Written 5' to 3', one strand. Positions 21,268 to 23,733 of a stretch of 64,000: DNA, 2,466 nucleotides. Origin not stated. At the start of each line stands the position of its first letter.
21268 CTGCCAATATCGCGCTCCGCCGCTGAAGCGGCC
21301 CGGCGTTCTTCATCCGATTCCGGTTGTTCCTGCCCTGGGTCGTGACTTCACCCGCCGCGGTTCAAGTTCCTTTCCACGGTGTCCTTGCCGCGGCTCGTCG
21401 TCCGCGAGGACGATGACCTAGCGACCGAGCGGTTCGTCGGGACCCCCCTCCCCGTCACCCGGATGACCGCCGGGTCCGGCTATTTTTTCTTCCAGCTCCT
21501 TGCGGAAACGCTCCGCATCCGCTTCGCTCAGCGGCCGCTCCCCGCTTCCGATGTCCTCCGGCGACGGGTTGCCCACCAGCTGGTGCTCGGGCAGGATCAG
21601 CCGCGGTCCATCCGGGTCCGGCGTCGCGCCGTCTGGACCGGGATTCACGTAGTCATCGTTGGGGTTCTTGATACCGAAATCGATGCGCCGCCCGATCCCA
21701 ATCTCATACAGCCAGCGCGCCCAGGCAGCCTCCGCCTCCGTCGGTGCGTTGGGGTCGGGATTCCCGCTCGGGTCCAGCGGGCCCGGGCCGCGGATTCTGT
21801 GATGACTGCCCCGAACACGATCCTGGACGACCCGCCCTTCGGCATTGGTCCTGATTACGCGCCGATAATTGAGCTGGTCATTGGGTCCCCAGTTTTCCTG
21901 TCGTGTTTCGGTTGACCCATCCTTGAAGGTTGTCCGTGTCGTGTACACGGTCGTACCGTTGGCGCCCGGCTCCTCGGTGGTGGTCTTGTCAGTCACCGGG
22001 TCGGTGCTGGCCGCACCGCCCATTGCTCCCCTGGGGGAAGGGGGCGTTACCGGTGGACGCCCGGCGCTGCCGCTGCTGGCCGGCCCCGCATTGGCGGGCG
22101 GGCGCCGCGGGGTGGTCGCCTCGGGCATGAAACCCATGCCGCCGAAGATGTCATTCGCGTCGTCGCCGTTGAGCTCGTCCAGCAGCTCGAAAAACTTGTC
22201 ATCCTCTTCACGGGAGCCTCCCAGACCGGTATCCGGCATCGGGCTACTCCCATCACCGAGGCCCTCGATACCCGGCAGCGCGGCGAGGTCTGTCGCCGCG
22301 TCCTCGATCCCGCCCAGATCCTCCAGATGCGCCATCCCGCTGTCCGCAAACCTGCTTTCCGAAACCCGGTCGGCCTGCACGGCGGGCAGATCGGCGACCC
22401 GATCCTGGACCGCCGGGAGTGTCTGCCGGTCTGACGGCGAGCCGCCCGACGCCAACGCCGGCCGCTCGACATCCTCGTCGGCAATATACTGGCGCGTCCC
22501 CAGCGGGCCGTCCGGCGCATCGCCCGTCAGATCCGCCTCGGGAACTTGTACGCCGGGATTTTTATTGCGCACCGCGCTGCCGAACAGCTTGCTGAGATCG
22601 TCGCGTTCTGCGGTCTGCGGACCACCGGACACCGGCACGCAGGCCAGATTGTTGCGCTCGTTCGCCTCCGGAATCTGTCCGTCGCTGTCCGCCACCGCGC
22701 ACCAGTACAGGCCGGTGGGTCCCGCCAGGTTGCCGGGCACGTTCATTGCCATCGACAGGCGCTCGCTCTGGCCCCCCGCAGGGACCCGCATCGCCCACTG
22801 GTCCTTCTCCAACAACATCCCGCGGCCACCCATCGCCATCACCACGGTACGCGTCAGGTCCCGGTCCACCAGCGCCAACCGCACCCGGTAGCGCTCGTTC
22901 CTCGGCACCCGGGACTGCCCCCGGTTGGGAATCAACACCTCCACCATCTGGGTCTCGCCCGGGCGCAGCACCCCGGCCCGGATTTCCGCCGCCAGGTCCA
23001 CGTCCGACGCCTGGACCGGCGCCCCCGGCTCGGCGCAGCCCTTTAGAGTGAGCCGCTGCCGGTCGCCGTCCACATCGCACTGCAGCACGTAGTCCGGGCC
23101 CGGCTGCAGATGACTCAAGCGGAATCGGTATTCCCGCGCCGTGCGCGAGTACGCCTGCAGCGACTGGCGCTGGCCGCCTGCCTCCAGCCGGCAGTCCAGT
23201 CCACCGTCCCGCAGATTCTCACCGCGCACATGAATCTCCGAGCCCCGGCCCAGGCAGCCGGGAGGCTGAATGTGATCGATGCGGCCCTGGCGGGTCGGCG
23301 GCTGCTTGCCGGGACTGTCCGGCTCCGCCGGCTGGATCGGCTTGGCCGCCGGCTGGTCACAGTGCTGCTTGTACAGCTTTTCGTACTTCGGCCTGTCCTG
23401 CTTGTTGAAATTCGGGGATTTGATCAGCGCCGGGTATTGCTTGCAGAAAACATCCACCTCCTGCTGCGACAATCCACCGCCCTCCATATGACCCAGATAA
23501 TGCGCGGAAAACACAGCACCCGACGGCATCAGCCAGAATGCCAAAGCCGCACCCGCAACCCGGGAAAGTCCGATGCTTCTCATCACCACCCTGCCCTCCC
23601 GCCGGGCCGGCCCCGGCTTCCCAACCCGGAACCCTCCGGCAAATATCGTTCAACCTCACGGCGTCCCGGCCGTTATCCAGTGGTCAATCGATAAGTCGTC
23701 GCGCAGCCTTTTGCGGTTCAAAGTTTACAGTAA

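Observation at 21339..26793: Same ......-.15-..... motif in front of all three minus-strand transcription units of the cluster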

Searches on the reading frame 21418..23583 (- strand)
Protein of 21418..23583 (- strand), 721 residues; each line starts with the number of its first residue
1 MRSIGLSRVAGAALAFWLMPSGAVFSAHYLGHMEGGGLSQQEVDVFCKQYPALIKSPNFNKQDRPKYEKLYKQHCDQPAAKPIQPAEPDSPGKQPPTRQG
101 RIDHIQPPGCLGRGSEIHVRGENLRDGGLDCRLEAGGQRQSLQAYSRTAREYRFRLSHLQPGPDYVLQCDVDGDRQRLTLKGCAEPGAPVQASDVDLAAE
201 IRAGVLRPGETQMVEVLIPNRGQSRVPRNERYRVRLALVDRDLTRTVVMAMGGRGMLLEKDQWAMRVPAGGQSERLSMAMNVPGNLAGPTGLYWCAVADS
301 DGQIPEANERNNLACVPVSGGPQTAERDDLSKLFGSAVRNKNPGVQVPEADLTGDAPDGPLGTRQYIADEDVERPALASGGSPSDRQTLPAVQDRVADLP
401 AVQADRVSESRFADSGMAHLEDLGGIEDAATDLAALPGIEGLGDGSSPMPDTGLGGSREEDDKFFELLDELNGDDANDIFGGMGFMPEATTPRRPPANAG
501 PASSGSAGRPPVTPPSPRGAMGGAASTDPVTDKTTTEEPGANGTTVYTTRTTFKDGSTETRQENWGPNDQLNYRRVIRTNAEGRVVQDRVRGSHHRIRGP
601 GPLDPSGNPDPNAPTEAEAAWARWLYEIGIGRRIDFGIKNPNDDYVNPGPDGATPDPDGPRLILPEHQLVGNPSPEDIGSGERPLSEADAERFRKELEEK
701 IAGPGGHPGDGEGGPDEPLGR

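Call 6: search_protein_families(library=pfam, proteins=[window:21418-23583:-], max_evalue=0.01)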
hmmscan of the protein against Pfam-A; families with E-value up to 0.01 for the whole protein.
window:21418-23583:- (721 aa): 0 families

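Call 7: search_protein_families(library=ncbifam, proteins=[window:21418-23583:-], max_evalue=0.01)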
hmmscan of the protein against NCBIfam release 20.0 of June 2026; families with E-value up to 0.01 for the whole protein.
window:21418-23583:- (721 aa): 0 families
